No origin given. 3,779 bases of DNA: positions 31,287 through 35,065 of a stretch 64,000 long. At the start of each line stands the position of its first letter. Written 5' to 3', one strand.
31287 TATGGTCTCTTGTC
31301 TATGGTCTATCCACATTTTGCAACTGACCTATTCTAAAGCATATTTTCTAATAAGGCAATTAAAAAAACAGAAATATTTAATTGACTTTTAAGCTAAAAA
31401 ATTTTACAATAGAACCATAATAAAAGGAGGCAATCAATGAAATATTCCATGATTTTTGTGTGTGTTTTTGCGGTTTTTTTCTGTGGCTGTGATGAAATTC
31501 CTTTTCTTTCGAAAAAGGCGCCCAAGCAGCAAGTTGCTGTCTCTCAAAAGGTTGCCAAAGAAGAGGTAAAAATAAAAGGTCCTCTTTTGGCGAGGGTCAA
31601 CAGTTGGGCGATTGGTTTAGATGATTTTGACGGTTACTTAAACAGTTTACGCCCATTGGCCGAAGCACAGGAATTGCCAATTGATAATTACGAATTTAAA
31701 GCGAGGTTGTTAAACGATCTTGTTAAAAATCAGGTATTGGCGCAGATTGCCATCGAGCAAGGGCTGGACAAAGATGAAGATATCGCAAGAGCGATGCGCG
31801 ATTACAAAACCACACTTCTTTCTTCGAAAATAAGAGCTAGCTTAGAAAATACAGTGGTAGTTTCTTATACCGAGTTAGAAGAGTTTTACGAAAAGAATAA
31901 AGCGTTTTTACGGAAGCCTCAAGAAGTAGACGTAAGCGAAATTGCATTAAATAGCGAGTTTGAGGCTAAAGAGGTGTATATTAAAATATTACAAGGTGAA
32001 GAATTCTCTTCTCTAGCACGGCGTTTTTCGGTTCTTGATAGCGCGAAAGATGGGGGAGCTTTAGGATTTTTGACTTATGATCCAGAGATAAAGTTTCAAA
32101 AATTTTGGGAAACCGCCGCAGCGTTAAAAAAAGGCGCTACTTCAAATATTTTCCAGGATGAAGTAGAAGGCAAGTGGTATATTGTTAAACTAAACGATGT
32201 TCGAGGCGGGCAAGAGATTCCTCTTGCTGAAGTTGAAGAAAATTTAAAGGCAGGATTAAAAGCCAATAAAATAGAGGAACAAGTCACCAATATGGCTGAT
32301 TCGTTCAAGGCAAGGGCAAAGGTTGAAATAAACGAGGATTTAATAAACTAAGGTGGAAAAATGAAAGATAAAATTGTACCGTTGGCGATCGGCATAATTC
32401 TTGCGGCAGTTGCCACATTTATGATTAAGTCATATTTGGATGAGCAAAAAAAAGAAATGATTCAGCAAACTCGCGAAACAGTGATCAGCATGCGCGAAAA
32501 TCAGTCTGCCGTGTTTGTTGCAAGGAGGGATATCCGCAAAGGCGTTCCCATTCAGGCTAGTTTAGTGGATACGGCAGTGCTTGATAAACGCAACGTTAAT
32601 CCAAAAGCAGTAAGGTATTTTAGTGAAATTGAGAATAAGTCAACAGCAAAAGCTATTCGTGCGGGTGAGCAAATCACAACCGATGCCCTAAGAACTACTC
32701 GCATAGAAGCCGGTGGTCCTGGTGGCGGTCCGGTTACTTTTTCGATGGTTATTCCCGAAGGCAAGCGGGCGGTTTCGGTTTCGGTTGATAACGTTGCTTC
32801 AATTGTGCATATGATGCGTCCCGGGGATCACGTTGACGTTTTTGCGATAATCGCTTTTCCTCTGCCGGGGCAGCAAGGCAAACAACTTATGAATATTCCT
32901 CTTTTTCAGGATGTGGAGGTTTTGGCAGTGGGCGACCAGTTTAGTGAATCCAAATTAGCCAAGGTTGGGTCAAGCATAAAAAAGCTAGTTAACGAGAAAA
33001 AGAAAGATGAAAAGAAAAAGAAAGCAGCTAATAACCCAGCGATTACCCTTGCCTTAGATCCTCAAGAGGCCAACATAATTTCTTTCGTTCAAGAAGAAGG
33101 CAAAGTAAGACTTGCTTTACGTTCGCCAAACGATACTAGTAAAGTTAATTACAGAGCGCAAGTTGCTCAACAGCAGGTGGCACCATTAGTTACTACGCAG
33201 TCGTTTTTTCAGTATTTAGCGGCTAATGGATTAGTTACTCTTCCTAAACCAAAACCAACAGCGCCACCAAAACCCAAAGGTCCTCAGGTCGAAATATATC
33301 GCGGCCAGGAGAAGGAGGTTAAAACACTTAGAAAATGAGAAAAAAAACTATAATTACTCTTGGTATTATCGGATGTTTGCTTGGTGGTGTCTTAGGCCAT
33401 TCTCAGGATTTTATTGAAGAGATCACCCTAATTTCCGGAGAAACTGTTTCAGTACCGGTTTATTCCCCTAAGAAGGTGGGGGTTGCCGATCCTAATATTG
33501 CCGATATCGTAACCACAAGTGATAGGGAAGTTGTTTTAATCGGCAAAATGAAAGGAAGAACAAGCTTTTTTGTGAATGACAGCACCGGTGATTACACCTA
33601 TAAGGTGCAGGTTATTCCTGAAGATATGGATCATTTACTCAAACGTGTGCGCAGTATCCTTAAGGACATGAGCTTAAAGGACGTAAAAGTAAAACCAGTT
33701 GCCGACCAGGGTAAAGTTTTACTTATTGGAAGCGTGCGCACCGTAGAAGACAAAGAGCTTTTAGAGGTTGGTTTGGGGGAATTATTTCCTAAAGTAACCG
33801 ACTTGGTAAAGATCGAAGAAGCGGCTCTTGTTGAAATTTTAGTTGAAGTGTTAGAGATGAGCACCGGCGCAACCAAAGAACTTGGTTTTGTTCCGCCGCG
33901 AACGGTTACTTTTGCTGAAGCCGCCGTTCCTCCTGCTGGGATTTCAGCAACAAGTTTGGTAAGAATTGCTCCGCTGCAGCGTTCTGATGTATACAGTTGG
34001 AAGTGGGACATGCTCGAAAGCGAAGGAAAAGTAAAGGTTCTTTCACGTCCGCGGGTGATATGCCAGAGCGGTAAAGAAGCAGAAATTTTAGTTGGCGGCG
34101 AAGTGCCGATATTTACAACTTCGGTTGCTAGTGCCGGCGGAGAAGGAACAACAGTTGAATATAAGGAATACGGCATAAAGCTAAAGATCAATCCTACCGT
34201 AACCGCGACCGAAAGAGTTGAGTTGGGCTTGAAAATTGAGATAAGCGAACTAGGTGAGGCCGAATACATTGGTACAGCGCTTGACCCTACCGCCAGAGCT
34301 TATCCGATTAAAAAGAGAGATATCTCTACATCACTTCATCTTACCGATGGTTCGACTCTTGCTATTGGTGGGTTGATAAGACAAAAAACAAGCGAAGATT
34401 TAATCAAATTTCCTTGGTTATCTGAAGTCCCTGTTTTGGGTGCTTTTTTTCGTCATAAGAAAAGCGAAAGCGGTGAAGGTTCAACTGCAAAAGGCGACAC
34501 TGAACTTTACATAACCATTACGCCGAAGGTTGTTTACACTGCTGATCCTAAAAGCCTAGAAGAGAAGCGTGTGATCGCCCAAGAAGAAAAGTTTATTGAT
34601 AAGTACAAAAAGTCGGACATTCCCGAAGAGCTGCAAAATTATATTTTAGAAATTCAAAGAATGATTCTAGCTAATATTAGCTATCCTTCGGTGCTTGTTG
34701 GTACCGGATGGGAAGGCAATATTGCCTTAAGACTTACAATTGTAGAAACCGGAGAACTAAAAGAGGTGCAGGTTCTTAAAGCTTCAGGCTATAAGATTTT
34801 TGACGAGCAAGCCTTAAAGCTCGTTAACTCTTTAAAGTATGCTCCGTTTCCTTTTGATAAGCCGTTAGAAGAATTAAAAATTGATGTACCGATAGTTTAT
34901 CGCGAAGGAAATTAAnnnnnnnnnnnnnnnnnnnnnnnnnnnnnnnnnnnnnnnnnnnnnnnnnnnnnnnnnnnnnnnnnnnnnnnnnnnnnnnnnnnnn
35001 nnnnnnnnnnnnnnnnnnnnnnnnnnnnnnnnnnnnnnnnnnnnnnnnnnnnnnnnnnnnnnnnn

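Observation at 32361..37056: Tad/Cpa-like pilus machinery with two unusual fusions: secretin-TonB_C and CpaE-CpaF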

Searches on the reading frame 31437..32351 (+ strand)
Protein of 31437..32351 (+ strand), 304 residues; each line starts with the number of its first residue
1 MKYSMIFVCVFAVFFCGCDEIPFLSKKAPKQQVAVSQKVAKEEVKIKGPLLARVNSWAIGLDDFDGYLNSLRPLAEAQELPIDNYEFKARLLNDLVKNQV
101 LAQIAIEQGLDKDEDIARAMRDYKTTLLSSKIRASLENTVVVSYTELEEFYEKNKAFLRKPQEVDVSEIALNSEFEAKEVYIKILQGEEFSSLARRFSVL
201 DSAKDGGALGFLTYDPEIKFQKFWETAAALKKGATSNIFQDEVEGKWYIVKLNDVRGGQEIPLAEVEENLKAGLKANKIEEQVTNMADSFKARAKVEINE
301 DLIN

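Call 3: search_protein_families(library=pfam, proteins=[window:31437-32351:+], max_evalue=0.01)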
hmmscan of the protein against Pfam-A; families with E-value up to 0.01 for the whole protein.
window:31437-32351:+ (304 aa): 3 families
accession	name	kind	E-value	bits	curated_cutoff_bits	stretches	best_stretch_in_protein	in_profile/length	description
PF13145.12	Rotamase_2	-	3.2e-10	41.3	27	1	143-268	2-121/121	PPIC-type PPIASE domain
PF00639.27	Rotamase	-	4.4e-10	40.8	21.7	1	170-254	15-97/97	PPIC-type PPIASE domain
PF13616.12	Rotamase_3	-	6e-08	33.7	22.5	1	173-254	36-114/116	PPIC-type PPIASE domain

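Call 4: search_protein_families(library=ncbifam, proteins=[window:31437-32351:+], max_evalue=0.01)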
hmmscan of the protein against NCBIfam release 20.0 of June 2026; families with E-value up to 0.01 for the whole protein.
window:31437-32351:+ (304 aa): 9 families
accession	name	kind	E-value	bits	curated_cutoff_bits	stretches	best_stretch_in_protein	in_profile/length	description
NF000809.0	PRK00059.1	equivalog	7.2e-21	74.9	303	1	124-303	156-335/336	peptidylprolyl isomerase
NF008054.0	PRK10788.1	equivalog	2e-15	56.6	493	1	134-279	241-382/626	peptidylprolyl isomerase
NF002824.0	PRK02998.1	subfamily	5.8e-08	32.4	360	1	160-284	132-250/283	peptidylprolyl isomerase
NF002827.0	PRK03002.1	equivalog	4.6e-07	29.1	343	1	159-285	133-253/285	peptidylprolyl isomerase PrsA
NF002846.0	PRK03095.1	equivalog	5.5e-07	29.4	361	1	162-281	131-246/287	peptidylprolyl isomerase PrsA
TIGR02925.1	cis_trans_EpsD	equivalog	3.7e-06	26.7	108.9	1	40-177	18-152/232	EpsD family peptidyl-prolyl cis-trans isomerase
NF008038.0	PRK10770.1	equivalog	0.00012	21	394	1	175-268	197-396/431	peptidylprolyl isomerase SurA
NF003356.0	PRK04405.1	subfamily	0.0035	16.5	339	1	155-234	136-216/299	peptidylprolyl isomerase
TIGR02933.1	nifM_nitrog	equivalog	0.0079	16.1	168.2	0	126-278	86-243/256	nitrogen fixation protein NifM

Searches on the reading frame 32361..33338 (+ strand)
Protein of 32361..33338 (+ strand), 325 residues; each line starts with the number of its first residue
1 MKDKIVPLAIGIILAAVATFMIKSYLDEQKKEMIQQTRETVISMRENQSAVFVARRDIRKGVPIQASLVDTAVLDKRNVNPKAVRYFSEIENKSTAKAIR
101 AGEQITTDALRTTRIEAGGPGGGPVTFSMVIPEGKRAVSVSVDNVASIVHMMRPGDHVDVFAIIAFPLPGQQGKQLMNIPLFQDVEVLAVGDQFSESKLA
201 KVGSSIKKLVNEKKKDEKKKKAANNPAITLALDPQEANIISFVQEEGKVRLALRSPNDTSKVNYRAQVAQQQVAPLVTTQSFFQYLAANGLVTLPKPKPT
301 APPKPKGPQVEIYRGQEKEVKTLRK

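Call 3: search_protein_families(library=pfam, proteins=[window:32361-33338:+], max_evalue=0.01)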
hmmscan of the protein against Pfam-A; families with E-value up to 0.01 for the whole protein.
window:32361-33338:+ (325 aa): 2 families
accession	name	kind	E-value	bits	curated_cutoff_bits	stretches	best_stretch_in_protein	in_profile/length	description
PF16976.10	RcpC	-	6e-25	87.8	28.8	1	127-254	3-114/114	Flp pilus assembly protein RcpC/CpaB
PF08666.17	SAF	-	6.8e-07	30.2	21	1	51-111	3-63/63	SAF domain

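Call 4: search_protein_families(library=ncbifam, proteins=[window:32361-33338:+], max_evalue=0.01)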
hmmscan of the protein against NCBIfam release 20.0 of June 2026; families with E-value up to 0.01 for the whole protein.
window:32361-33338:+ (325 aa): 2 families
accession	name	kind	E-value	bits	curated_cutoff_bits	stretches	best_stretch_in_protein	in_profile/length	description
TIGR03177.1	pilus_cpaB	equivalog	2.6e-38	131.8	71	1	6-319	2-260/262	Flp pilus assembly protein CpaB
TIGR03170.1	flgA_cterm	equivalog_domain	6.6e-06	26.1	54.65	1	47-113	11-77/137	flagellar basal body P-ring formation chaperone FlgA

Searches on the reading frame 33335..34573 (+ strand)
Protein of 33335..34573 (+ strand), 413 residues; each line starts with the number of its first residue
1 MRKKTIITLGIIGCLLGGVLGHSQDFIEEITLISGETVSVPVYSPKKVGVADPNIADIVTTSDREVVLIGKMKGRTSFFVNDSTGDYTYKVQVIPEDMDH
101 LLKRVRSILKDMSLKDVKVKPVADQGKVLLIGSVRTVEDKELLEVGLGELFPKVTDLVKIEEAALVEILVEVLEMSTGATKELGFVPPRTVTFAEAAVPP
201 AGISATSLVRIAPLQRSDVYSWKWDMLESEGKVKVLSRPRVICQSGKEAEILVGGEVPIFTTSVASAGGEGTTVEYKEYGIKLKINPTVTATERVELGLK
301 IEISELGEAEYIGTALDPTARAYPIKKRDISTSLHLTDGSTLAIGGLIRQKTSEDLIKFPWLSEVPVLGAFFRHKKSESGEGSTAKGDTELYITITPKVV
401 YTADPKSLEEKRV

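Call 20: search_solved_structures(query=window:33335-34573:+, max_evalue=0.001)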
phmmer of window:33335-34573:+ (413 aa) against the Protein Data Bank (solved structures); distinct sequences matched with E-value up to 0.001: 21.
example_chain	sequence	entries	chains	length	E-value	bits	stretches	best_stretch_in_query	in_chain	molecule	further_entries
8odn_A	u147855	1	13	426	1e-27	100.7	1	225-400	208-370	RcpA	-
8jvb_A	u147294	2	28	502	4.1e-27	98.7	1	229-407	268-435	Type II and III secretion system protein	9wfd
9k8v_A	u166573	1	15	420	1.6e-17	67.1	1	228-378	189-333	General secretion pathway protein D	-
6w6m_A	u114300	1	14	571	1.9e-17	66.9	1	206-400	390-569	Type IV pilus secretin PilQ family protein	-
5wq8_A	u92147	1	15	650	2.2e-17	66.7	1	228-378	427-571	Type II secretion system protein D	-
6i1x_A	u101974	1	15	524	2.3e-17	66.6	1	220-378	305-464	Type II secretion system protein D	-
6i1y_A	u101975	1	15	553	3.5e-17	66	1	227-376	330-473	General secretion pathway protein GspD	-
5wq9_A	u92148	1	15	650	1.4e-16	64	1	228-378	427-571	Type II secretion system protein D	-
4av2_A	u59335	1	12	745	2.2e-16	63.4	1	216-403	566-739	TYPE IV PILUS BIOGENESIS AND COMPETENCE PROTEIN PILQ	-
9sh1_A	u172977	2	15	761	1.1e-15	61.1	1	216-398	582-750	Type IV pilus biogenesis and competence protein PilQ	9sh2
9x0w_A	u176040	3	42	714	3.9e-15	59.3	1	205-375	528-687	Fimbrial assembly protein PilQ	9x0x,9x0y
6hcg_A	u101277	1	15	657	4e-15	59.2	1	226-376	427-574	Type II secretion system protein D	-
6ve2_A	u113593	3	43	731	4.5e-15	59.1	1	205-375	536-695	Fimbrial assembly protein PilQ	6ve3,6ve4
5wln_G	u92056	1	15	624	1.8e-13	53.8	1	227-377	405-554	Type II secretion system protein D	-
5wq7_A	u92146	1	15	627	2.5e-13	53.3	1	227-380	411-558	Putative type II secretion system protein D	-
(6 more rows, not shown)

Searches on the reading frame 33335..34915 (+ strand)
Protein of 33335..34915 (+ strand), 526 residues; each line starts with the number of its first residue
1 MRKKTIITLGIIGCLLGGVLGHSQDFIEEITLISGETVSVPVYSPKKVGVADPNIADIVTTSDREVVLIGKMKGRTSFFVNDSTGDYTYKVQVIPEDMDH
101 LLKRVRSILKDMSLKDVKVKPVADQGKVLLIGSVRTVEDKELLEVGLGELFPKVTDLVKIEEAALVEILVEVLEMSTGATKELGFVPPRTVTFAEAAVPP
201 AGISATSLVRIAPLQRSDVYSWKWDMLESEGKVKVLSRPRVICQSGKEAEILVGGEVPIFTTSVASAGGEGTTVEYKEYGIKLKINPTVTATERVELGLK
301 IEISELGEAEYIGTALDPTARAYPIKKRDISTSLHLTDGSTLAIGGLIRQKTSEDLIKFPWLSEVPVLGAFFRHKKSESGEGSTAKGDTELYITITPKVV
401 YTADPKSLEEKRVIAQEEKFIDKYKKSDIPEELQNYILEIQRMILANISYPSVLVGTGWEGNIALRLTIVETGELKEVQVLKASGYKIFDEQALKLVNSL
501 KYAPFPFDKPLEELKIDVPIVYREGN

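Call 3: search_protein_families(library=pfam, proteins=[window:33335-34915:+], max_evalue=0.01)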
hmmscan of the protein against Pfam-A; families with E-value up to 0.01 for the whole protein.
window:33335-34915:+ (526 aa): 6 families
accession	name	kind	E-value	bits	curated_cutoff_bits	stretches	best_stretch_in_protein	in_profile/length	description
PF00263.26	Secretin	-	2.7e-40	138.2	27.5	1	227-400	2-168/169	Bacterial type II and III secretion system protein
PF03544.19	TonB_C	-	4.6e-14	53.1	24.6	1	447-523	2-78/79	Gram-negative bacterial TonB protein C-terminal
PF13629.12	T2SS-T3SS_pil_N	-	5.7e-10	39.2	23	1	44-93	20-71/72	Pilus formation protein N terminal region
PF04972.22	BON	-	0.00055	20.6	27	0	103-144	7-49/69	BON domain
PF16693.10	Yop-YscD_ppl_1st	-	0.00074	19.6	24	1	102-144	4-46/62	YscD/CdsD-like Bon-like domain 1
PF13103.11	TonB_2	-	0.001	19.6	22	1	434-508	2-72/85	TonB C terminal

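Call 4: search_protein_families(library=ncbifam, proteins=[window:33335-34915:+], max_evalue=0.01)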
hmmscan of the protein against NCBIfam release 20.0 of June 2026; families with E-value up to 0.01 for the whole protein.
window:33335-34915:+ (526 aa): 10 families
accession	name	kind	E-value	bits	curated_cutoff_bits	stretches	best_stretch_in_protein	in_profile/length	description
TIGR02517.1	type_II_gspD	equivalog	8.6e-36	123.6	351.35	1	194-401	391-591/600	type II secretion system secretin GspD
TIGR02515.1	IV_pilus_PilQ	subfamily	5.6e-32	111.3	284.35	1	199-400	240-427/428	type IV pilus secretin PilQ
TIGR02519.1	pilus_MshL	equivalog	1.1e-22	80.3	250.2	1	225-400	112-290/290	pilus (MSHA type) biogenesis protein MshL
NF010083.0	PRK13568.1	equivalog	2.5e-22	79.3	554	1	226-400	258-417/419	DNA uptake porin HofQ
NF007851.2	PRK10560.1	exception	5.9e-17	61.6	598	1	226-401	250-410/412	DNA uptake porin HofQ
TIGR02516.1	type_III_yscC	equivalog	6.1e-17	61.3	238.45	1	163-379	233-447/463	type III secretion system outer membrane ring subunit SctC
TIGR01352.1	tonB_Cterm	subfamily_domain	2.5e-10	40.5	27.1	1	449-522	2-73/76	TonB family protein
NF042912.1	Amuc_1098_fam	equivalog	1.6e-09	36.4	750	1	324-378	726-781/805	Amuc_1098 family type IV pilus outer membrane protein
NF011873.0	PRK15346.1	equivalog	3.5e-08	32.6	524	1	220-378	329-479/499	EscC/YscC/HrcC family type III secretion system outer membrane ring protein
NF047760.1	LIC10042_TonB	equivalog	1.5e-07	31.6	100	1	438-502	76-139/156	LIC_10042 family TonB-like protein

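Call 11: find_homologous_proteins(query=window:33335-34912:+, max_evalue=1e-10)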
Query window:33335-34912:+ (526 aa): 504 proteins with E <= 1e-10 among 8000 candidates; the best 120 are listed.
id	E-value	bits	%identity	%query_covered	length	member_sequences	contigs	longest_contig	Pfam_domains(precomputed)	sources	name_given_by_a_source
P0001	0.0e+0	1136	100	100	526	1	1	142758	PF03544.20,PF13629.13,PF00263.27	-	-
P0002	9.9e-192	657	57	97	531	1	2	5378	PF03544.20,PF13629.13,PF00263.27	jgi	-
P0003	3.8e-187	641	57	100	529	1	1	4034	PF03544.20,PF13629.13,PF00263.27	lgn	-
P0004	3.0e-182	625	54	100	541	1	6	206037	PF03544.20,PF13629.13,PF13103.12,PF00263.27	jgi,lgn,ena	-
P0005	2.0e-181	623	54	94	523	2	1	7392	PF03544.20,PF13629.13,PF13103.12,PF00263.27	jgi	jgi:pilus assembly protein CpaC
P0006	5.4e-181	621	55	96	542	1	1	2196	PF03544.20,PF13629.13,PF13103.12,PF00263.27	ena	-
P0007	1.6e-180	620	52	99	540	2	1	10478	PF03544.20,PF13629.13,PF13103.12,PF00263.27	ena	-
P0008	4.8e-178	611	53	99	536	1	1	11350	PF03544.20,PF13629.13,PF13103.12,PF00263.27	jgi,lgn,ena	-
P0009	3.7e-177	608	55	99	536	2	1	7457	PF03544.20,PF13629.13,PF13103.12,PF00263.27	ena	-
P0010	2.7e-164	566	52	99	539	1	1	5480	PF03544.20,PF13629.13,PF13103.12,PF00263.27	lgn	-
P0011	2.4e-163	563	52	95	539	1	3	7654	PF03544.20,PF13629.13,PF13103.12,PF00263.27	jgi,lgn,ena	-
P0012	1.8e-156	540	49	99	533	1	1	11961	PF03544.20,PF13629.13,PF13103.12,PF00263.27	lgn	-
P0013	5.6e-150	519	48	100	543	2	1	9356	PF03544.20,PF13629.13,PF00263.27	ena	-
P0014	1.2e-147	511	49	95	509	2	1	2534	PF03544.20,PF13629.13,PF13103.12,PF00263.27,PF16693.11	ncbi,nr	ncbi:MAG: TonB family protein, partial [Candidatus Omnitrophica bacterium]|nr:TonB family protein [C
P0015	3.2e-147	510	49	99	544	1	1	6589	PF03544.20,PF13629.13,PF13103.12,PF00263.27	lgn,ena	-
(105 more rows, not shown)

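Call 38: predict_structure(alignment_id=A1)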
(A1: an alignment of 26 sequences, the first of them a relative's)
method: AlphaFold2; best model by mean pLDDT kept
length: 526 residues; sequences in the alignment: 26
mean_pLDDT: 70.1   pTM: 0.38
mean pLDDT of the five models: 70.1, 68.9, 66.6, 66.1, 65.9
residues with pLDDT >= 90: 71; 70-90: 221; 50-70: 145; < 50: 89
segments of 3 or more residues with pLDDT < 50: 21-26, 184-220, 346-387
pLDDT, mean of each block of 10 residues (from residue 1): 77 72 56 90 90 92 92 91 89 87 87 82 83 77 86 81 72 62 41 28 31 40 57 68 77 67 52 64 78 70 67 62 65 66 53 40 37 34 42 71 55 61 68 85 86 83 91 90 89 91 83 88 75
secondary structure, 60 per line:
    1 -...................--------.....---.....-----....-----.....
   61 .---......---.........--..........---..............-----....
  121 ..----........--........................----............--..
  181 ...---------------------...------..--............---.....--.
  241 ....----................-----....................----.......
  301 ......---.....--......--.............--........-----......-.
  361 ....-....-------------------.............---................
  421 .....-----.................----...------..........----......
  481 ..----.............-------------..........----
elements in order: H2-20 E29-33 E37-41 E47-50 E56-61 E65-70 E74-82 E85-94 H98-111 E117-122 E127-134 H137-153 E154-160 E165-176 H179-183 H218-229 E233-237 E240-244 E249-264 E270-289 E294-306 E310-314 E317-322 E325-337 E340-347 H353-358 H360-364 H366-369 E389-401 H405-425 H431-447 E461-470 E475-482 H487-499 E513-522

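Call 46: fold_search(model_id=the predicted structure, library=pdb)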
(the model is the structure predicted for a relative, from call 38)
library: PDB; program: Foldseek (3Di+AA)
matches with E <= 10: 958; with E <= 0.001: 47
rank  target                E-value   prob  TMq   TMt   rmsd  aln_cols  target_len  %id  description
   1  9wfd_A                8.9e-20  1.00  0.25  0.29  32.9       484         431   19  Cryo-EM structure of the Type II secretion system protein from Acidithiobacillus caldus (released 2025-11-19)
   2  8jvb_A                4.1e-13  1.00  0.23  0.31  36.5       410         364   18  Cryo-EM structure of the Type II secretion system protein from Acidithiobacillus caldus (released 2024-07-03)
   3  6q14_A                1.2e-11  1.00  0.21  0.22  27.8       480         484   12  Structure of the Salmonella SPI-1 injectisome NC-base (released 2019-10-23)
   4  6q14_B                1.2e-11  1.00  0.20  0.22  27.8       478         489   12  Structure of the Salmonella SPI-1 injectisome NC-base (released 2019-10-23)
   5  6pee_A                3.1e-11  1.00  0.20  0.29  28.2       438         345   13  InvG secretin domain beta-barrel from Salmonella SPI-1 injectisome NC-base (released 2019-10-23)
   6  9u5s_A                1.2e-10  1.00  0.25  0.27  29.9       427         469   12  The structure of the BfpBG complex in the T4bP system (released 2025-11-05)
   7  6hcg_A                3.9e-10  1.00  0.19  0.17  29.5       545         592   15  Klebsiella pneumoniae type II secretion system outer membrane complex. PulD, PulS and PulC HR domain. (released 2019-11-27)
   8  5zdh_A                5.2e-10  1.00  0.20  0.21  25.5       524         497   14  CryoEM structure of ETEC Pilotin-Secretin AspS-GspD complex (released 2018-04-18)
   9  5tcr_A                7.2e-10  1.00  0.21  0.23  26.8       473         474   12  Atomic model of the Salmonella SPI-1 type III secretion injectisome basal body proteins InvG, PrgH, and PrgK (released 2016-12-21)
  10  6i1x_A                7.6e-10  1.00  0.19  0.20  24.0       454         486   16  Aeromonas hydrophila ExeD (released 2019-04-10)
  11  5tcq_A                1.1e-09  1.00  0.21  0.31  27.3       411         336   14  Near-atomic resolution cryo-EM structure of the Salmonella SPI-1 type III secretion injectisome secretin InvG (released 2016-12-21)
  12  5w68_A                1.9e-09  1.00  0.21  0.30  26.7       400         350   16  Type II secretin from Enteropathogenic Escherichia coli - GspD (released 2017-11-15)
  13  6w6m_A                2.7e-09  1.00  0.22  0.28  28.1       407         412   16  Single particle cryoEM structure of V. cholerae Type IV competence pilus secretin PilQ (released 2020-10-14)
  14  9k8v_A                3.7e-09  1.00  0.21  0.28  28.6       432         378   17  Cryo-EM structure of the Type II secretion system protein from Vibrio cholerae (released 2025-10-29)
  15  6ve4_A                4.2e-09  1.00  0.21  0.33  23.1       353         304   18  Pentadecameric PilQ from Pseudomonas aeruginosa (released 2020-12-23)
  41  5lw8_MODEL_1_A        3.6e-04  1.00  0.15  0.71   3.7        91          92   27  NMR solution structure of Helicobacter pylori TonB-CTD (residues 194-285) (released 2016-10-19)
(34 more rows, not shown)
